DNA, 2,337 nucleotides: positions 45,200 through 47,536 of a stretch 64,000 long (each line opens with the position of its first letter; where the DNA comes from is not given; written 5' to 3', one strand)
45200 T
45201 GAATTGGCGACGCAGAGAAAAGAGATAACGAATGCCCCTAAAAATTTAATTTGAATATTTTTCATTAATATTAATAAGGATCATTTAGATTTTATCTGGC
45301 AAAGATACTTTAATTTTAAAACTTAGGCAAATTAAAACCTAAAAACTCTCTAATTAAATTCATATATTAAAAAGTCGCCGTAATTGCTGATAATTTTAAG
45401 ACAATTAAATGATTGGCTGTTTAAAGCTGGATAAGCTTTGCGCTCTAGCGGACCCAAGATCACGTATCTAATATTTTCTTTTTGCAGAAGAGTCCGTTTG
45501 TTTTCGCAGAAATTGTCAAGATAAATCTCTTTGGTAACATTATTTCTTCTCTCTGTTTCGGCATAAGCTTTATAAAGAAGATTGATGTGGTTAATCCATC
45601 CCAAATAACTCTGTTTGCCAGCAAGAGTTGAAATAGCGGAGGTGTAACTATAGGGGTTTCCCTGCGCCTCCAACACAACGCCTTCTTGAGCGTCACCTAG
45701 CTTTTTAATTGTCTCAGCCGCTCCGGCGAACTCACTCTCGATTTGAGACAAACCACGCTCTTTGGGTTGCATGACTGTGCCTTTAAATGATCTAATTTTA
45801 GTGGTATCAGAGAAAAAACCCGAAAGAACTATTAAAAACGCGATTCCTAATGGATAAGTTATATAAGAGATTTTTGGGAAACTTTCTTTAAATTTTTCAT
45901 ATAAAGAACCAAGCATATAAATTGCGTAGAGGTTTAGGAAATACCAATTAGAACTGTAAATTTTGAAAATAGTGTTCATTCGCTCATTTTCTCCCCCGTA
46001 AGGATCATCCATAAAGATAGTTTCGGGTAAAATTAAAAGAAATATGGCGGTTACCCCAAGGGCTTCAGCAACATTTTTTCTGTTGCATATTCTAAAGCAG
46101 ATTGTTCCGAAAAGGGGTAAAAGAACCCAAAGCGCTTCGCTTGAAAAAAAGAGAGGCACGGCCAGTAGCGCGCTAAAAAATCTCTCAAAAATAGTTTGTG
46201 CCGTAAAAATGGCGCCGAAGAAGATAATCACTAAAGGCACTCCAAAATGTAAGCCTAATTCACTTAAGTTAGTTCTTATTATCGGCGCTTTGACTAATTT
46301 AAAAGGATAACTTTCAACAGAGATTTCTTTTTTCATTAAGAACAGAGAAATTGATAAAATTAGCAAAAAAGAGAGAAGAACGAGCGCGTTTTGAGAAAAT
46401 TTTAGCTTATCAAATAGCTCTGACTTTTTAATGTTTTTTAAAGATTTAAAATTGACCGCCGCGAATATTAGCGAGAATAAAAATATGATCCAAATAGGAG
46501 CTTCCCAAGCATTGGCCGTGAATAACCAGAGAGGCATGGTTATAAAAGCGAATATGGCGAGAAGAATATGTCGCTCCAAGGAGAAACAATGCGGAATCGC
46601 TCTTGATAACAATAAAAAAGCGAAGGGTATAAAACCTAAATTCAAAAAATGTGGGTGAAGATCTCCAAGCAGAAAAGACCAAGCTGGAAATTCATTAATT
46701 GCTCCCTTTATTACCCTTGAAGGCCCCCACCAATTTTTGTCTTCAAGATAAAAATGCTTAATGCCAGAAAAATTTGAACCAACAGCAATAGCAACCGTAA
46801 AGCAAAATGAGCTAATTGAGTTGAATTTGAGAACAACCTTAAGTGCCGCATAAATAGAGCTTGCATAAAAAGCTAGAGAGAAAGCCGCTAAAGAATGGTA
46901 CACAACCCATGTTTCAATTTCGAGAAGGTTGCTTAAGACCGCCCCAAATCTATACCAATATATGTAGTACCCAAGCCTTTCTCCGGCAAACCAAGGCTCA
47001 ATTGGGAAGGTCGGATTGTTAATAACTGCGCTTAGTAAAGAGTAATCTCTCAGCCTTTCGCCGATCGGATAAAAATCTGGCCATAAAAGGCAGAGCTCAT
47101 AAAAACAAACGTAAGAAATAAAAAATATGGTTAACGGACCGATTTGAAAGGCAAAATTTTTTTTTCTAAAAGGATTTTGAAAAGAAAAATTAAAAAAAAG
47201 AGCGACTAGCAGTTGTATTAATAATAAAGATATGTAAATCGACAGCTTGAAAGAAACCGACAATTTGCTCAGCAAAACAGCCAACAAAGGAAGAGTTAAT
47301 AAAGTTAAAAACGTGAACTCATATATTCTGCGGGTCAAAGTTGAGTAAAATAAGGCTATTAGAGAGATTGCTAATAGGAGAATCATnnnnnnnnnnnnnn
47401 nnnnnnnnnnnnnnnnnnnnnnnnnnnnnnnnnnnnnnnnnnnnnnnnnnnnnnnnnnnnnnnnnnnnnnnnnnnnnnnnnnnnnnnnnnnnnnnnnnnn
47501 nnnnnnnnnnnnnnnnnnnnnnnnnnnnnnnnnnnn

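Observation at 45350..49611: Tandem pair of paralogous giant membrane proteins sharing a DLHPH loop motif and Tyr-rich segments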

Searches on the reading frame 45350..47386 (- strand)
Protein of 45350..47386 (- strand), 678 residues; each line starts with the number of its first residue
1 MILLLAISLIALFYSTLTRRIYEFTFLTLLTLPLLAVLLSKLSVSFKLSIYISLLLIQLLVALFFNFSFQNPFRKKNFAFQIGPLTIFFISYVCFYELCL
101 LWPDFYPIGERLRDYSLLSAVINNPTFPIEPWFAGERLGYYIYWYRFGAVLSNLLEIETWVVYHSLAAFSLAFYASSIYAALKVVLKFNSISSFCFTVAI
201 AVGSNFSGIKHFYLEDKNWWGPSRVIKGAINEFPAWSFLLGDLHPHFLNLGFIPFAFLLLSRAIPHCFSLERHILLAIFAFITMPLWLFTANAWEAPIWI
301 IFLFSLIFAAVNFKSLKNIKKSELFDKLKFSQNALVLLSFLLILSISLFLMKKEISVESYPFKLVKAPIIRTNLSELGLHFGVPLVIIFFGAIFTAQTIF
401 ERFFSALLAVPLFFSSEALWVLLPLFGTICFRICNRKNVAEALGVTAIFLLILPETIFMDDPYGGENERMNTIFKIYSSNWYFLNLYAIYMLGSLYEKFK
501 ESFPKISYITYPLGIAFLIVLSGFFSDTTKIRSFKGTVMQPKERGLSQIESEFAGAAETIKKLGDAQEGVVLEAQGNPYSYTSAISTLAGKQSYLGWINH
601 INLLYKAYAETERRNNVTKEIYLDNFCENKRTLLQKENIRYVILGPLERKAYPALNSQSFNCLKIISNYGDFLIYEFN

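Call 3: search_protein_families(library=pfam, proteins=[window:45350-47386:-], max_evalue=0.1)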
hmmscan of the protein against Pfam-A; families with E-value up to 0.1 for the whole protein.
window:45350-47386:- (678 aa): 1 family
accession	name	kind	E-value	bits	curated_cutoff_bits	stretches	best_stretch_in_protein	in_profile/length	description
PF10060.15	DUF2298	-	2.5e-49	169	27.8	1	50-483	20-487/488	Uncharacterized membrane protein (DUF2298)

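Call 4: search_protein_families(library=ncbifam, proteins=[window:45350-47386:-], max_evalue=0.1)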
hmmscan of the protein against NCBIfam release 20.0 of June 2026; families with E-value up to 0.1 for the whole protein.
window:45350-47386:- (678 aa): 1 family
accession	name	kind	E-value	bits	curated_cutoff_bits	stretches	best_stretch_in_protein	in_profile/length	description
TIGR03662.1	Chlor_Arch_YYY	subfamily_domain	3.8e-65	220.9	300.25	1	9-661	22-707/727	chlor_Arch_YYY domain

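Call 16: find_homologous_proteins(query=window:45350-47386:-, max_evalue=0.00001)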
Query window:45350-47386:- (678 aa): 454 proteins with E <= 0.00001 among 8000 candidates; the best 120 are listed.
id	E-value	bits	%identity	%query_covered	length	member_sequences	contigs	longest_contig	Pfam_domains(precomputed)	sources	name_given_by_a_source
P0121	0.0e+0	1498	100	100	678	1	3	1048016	PF10060.16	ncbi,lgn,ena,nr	ncbi:MAG TPA: DUF2298 domain-containing protein [Oligoflexia bacterium]|nr:DUF2298 domain-containing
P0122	1.9e-152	527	40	100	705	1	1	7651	PF10060.16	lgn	-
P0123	2.2e-148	514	41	96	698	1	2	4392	PF10060.16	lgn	-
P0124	1.2e-147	511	39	100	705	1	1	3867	PF10060.16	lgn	-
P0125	1.8e-142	494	40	97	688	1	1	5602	PF10060.16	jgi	-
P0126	2.8e-142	494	40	97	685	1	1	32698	PF10060.16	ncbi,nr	ncbi:MAG: hypothetical protein J5J00_01365 [Deltaproteobacteria bacterium]|nr:hypothetical protein [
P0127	3.2e-142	494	39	97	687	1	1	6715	PF10060.16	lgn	-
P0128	6.2e-142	493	42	87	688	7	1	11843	PF10060.16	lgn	-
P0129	1.0e-141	492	39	100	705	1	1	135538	PF10060.16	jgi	-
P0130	1.9e-140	488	40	97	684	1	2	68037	PF10060.16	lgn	-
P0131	3.2e-140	487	40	97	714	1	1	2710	PF10060.16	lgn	-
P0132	3.8e-140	487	37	100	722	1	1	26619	PF10060.16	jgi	-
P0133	4.2e-140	487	42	87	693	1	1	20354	PF10060.16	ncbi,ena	-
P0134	4.8e-140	486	40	87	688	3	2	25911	PF10060.16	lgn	-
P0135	7.9e-140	486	38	100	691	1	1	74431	PF10060.16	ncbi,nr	ncbi:MAG: hypothetical protein K1X79_03735 [Oligoflexia bacterium]|nr:hypothetical protein [Oligofle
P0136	9.3e-140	485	39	97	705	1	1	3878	PF10060.16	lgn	-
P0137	1.8e-139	484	39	97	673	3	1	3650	PF10060.16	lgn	-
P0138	3.6e-139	483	39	100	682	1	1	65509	PF10060.16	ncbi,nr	ncbi:MAG: hypothetical protein J0M12_00455 [Deltaproteobacteria bacterium]|nr:hypothetical protein [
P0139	1.1e-138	482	38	97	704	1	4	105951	PF10060.16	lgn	-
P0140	1.4e-138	481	41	87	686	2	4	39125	PF10060.16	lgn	-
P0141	1.5e-138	481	38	100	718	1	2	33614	PF10060.16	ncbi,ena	-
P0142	3.2e-138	480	39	100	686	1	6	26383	PF10060.16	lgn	-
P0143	4.2e-138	480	37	100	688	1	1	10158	PF10060.16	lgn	-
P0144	4.3e-138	480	38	97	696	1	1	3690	PF10060.16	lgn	-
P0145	4.4e-138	480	39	87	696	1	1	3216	PF10060.16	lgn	-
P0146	5.7e-138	479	37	97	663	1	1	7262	PF10060.16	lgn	-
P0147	9.0e-138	479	38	100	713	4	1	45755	PF10060.16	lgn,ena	-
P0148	1.0e-137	479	37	100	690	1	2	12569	PF10060.16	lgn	-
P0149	1.7e-137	478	38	100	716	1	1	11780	PF10060.16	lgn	-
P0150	2.5e-137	477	38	99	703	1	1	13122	PF10060.16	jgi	jgi:uncharacterized membrane protein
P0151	4.2e-137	477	41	88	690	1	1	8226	PF10060.16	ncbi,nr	ncbi:DUF2298 domain-containing protein [Oligoflexia bacterium]|nr:DUF2298 domain-containing protein 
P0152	2.0e-136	474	37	100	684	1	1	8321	PF10060.16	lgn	-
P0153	2.2e-136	474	38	100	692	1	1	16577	PF10060.16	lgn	-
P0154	4.9e-136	473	39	89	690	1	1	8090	PF10060.16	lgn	-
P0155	1.0e-135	472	39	96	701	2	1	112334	PF10060.16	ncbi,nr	ncbi:MAG: hypothetical protein K1X83_05540 [Oligoflexia bacterium]|nr:hypothetical protein [Oligofle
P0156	1.8e-135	471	38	100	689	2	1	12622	PF10060.16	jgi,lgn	-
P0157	3.4e-135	470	38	93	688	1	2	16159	PF10060.16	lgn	-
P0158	5.1e-135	470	38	96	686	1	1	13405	PF10060.16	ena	-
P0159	6.1e-135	469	38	87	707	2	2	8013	PF10060.16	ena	-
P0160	2.5e-134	467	37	97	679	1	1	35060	PF10060.16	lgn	-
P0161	6.0e-134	466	37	100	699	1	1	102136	PF10060.16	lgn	-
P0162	6.0e-134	466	39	97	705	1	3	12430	PF10060.16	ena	-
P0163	1.2e-133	465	39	87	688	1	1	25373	PF10060.16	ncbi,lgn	-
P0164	1.6e-133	465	37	100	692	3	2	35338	PF10060.16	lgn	-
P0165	1.6e-133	465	38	100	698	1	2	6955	PF10060.16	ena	-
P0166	1.6e-133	465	37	100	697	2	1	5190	PF10060.16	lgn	-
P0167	1.9e-133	465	38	97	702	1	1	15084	PF10060.16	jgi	jgi:YYY domain-containing protein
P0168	2.3e-133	464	37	100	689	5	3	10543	PF10060.16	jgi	jgi:uncharacterized membrane protein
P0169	9.3e-133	462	36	100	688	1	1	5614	PF10060.16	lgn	-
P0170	1.6e-132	461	39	87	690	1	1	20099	PF10060.16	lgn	-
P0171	1.7e-132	461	38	97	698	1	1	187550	PF10060.16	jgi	-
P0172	9.6e-132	459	36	97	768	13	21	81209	PF10060.16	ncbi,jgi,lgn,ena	jgi:uncharacterized membrane protein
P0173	1.9e-131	458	40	84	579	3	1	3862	PF10060.16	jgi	jgi:uncharacterized membrane protein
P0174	2.7e-131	457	39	87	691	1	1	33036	PF10060.16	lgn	-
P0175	2.3e-130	454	37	93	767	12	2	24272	PF10060.16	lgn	-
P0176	2.5e-130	454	36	99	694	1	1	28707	PF10060.16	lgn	-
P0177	3.1e-130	454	39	85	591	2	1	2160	PF10060.16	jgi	jgi:uncharacterized membrane protein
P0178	5.2e-130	453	39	95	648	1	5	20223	PF10060.16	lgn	-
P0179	1.7e-129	451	38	100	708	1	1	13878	PF10060.16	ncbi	-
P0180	2.4e-129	451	37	98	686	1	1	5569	PF10060.16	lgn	-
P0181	2.6e-129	451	38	97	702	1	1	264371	PF10060.16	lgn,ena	-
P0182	4.3e-129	450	37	95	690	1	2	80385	PF10060.16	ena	-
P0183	4.5e-129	450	39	97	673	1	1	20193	PF10060.16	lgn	-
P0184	4.6e-129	450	39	85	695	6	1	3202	PF10060.16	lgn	-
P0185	8.4e-129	449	40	91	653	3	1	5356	PF10060.16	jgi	jgi:uncharacterized membrane protein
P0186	9.3e-129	449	38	90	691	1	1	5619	PF10060.16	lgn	-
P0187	1.2e-128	449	36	100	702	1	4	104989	PF10060.16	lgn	-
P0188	1.3e-128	449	38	89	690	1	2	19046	PF10060.16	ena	-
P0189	1.5e-128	448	38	100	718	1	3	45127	PF10060.16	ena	-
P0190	4.0e-128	447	39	97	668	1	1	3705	PF10060.16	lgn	-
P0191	4.2e-128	447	40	87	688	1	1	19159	PF10060.16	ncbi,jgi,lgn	ncbi:MAG: hypothetical protein RL417_1708 [Pseudomonadota bacterium]|jgi:uncharacterized membrane pr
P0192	4.5e-128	447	39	88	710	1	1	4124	PF10060.16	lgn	-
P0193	1.3e-127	445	38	95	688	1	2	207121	PF10060.16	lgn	-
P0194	2.0e-127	445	37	89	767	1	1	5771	PF10060.16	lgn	-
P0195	2.2e-127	445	35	97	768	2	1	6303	PF10060.16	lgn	-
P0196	3.8e-127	444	38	96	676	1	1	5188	PF10060.16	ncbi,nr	ncbi:MAG: hypothetical protein KDD42_02175, partial [Bdellovibrionales bacterium]|nr:hypothetical pr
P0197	8.9e-127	442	39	87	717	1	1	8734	PF10060.16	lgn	-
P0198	3.7e-126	440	39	94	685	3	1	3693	PF10060.16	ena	-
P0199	5.2e-126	440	39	98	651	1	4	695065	PF10060.16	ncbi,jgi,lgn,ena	-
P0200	8.4e-126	439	33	100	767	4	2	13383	PF10060.16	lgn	-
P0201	9.2e-126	439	38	90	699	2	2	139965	PF10060.16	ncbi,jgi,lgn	jgi:uncharacterized membrane protein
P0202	3.0e-125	437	36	87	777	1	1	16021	PF10060.16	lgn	-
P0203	4.0e-125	437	37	99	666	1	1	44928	PF10060.16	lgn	-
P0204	4.6e-125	437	38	95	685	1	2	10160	PF10060.16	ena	-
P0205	6.5e-125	436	38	97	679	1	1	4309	PF10060.16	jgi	-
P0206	8.4e-125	436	36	100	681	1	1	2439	PF10060.16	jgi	jgi:uncharacterized membrane protein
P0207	1.0e-124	436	39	95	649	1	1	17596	PF10060.16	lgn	-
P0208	1.2e-124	435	45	44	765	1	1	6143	PF10060.16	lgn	-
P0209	2.3e-124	434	38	87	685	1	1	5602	PF10060.16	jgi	jgi:YYY domain-containing protein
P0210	3.3e-124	434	37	90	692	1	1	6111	PF10060.16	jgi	-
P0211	4.6e-124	434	37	98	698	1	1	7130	PF10060.16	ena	-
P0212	5.0e-124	433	39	95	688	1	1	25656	PF10060.16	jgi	jgi:uncharacterized membrane protein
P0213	6.9e-124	433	36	100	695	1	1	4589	PF10060.16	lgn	-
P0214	1.2e-123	432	36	52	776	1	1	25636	PF10060.16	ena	-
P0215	1.3e-123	432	40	44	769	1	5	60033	PF10060.16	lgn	-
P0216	1.5e-123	432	37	96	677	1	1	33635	PF10060.16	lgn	-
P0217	1.6e-123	432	37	100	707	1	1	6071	PF10060.16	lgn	-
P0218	1.7e-123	432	39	89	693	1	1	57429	PF10060.16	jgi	jgi:uncharacterized membrane protein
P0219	5.9e-123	430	40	50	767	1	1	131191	PF10060.16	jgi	-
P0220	6.9e-123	430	34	97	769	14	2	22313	PF10060.16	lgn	-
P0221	9.8e-123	429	34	97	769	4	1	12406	PF10060.16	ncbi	-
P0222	1.7e-122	428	37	100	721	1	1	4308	PF10060.16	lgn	-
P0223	1.7e-122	428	36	97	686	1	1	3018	PF10060.16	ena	-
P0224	2.7e-122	428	37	50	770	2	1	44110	PF10060.16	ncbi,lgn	-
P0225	7.4e-122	426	34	100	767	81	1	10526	PF10060.16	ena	-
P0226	1.1e-121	426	35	100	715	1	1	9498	PF10060.16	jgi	jgi:uncharacterized membrane protein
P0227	1.6e-121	425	37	98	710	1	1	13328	PF10060.16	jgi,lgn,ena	-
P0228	1.8e-121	425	35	87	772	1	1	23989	PF10060.16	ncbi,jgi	jgi:uncharacterized membrane protein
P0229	2.1e-121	425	36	48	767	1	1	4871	PF10060.16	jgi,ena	jgi:uncharacterized membrane protein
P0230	6.1e-121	423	39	88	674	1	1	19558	PF10060.16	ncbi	-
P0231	6.5e-121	423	36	100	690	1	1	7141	PF10060.16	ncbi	-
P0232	9.3e-121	423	36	100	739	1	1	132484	PF10060.16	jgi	jgi:uncharacterized membrane protein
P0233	1.4e-120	422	34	100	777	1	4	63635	PF10060.16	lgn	-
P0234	1.6e-120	422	37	96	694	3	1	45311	PF10060.16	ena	-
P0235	1.8e-120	422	35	97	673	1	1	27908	PF10060.16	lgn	-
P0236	2.0e-120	422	37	92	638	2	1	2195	PF10060.16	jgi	jgi:uncharacterized membrane protein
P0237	2.8e-120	421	37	99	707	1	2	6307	PF10060.16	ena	-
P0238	1.3e-119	419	42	44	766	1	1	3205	PF10060.16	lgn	-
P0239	1.5e-119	419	38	86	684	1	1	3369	PF10060.16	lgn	-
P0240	1.5e-119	419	37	88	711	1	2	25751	PF10060.16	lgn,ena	-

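Call 21: find_related_loci(query=A1, collection=genome_contigs, flank=10000)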
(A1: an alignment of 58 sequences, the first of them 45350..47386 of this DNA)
Query A1 (678 aa) in genome_contigs; peptide patterns used: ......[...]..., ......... (x = any residue, [..] = any of these).
599 stretches matched a pattern (row limit reached: there are more); 561 encode a relative of the query (tblastn E <= 1e-3); the best 80 are kept; 79 distinct loci.
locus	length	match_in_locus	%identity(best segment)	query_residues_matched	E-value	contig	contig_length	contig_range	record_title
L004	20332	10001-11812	42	85-675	2e-144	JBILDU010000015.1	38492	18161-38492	MAG: Bdellovibrionota bacterium isolate ME2016-07-22_3300044628_group7_bin146 Rohwer_bin1162_scaffold_83_c2, whole genom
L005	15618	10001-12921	39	84-676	8e-136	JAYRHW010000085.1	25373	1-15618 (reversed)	MAG: Bdellovibrionota bacterium isolate SZ_szas25bin.38 k141_480507, whole genome shotgun sequence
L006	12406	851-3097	33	21-678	2e-125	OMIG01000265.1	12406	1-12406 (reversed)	Proteobacteria bacterium isolate AM_0240 genome assembly, contig: DGE0008AM2008_1_187080, whole genome shotgun sequence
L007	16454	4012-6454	39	77-677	1e-124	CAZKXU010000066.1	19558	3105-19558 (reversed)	MAG TPA_asm: uncultured Bdellovibrionales bacterium isolate SRP150892_co2_139 genome assembly, contig: NODE_3888_length_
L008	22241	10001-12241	34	21-676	3e-122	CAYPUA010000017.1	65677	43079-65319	MAG TPA_asm: uncultured Bdellovibrionales bacterium isolate SRP193358_co1_85 genome assembly, contig: NODE_660_length_65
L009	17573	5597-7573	36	27-675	3e-121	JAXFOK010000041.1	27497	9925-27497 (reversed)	MAG: Bdellovibrionota bacterium isolate SUG3524 k141_1649718, whole genome shotgun sequence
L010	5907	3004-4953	36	87-675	2e-117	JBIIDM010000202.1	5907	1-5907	MAG: Bdellovibrionota bacterium isolate ME2000-08-17pf_3300042335_group1_bin181 Rohwer_bin1195_scaffold_17340_c1, whole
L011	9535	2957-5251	33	1-676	3e-116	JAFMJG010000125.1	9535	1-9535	Bacterium isolate DEBay_Sum019D_L_G_148 NODE_8246_length_9535_cov_5.343038, whole genome shotgun sequence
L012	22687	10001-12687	35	33-676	2e-116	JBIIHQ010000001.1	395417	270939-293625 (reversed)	MAG: Bdellovibrionota bacterium isolate ME2001-08-13pf_3300042453_group1_bin131 Rohwer_bin1193_scaffold_4_c1, whole geno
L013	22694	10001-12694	37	86-676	2e-109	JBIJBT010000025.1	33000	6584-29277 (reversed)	MAG: Bdellovibrionota bacterium isolate ME2006-08-10D11_3300044971_group2_bin236 Rohwer_bin1194_scaffold_98_c1, whole ge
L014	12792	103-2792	31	15-676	1e-108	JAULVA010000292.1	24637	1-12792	MAG: Bdellovibrionota bacterium isolate P_BDEL NODE_3433_length_24637_cov_1.170543, whole genome shotgun sequence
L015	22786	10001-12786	38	85-662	1e-107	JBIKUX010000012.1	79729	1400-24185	MAG: Bdellovibrionota bacterium isolate ME2015-08-16_3300047121_group6_bin78 Rohwer_bin1196_scaffold_50_c1, whole genome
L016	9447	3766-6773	32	61-676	7e-108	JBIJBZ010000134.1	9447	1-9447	MAG: Bdellovibrionota bacterium isolate ME2006-08-10D11_3300044971_group2_bin88 Rohwer_bin1171_scaffold_7646_c1, whole g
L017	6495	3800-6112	32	1-676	3e-103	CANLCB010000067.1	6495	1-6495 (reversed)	MAG: Deltaproteobacteria bacterium isolate ZE-Oct18-108 genome assembly, contig: ZE-Oct18-C16865, whole genome shotgun s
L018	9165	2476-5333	34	65-674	1e-102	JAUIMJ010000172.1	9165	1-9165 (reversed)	MAG: bacterium isolate Co_bin.93 NODE_42301_length_9165_cov_0.859040, whole genome shotgun sequence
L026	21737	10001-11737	23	110-676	1e-29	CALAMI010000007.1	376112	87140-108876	MAG: Candidatus Binatia bacterium isolate R1_Bin_MAXBIN__076_sub_1 genome assembly, contig: c_000001358078, whole genome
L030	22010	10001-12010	36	1-675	1e-124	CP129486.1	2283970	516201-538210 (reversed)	MAG: Bdellovibrionota bacterium isolate cMAG.10 chromosome, complete genome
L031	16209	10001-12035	34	22-652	1e-58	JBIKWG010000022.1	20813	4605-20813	MAG: Bdellovibrionota bacterium isolate ME2015-09-01_3300035663_group6_bin97 Rohwer_bin1187_scaffold_1457_c1, whole geno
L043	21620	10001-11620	29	219-676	4e-22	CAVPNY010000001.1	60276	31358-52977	MAG: uncultured Chloroflexia bacterium isolate MFD00032.bin.3.204 genome assembly, contig: contig_111437, whole genome s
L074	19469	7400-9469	23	87-674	6e-21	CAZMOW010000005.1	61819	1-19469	MAG TPA_asm: uncultured Anaerolineales bacterium isolate SRP141376_co2_331 genome assembly, contig: NODE_1226_length_618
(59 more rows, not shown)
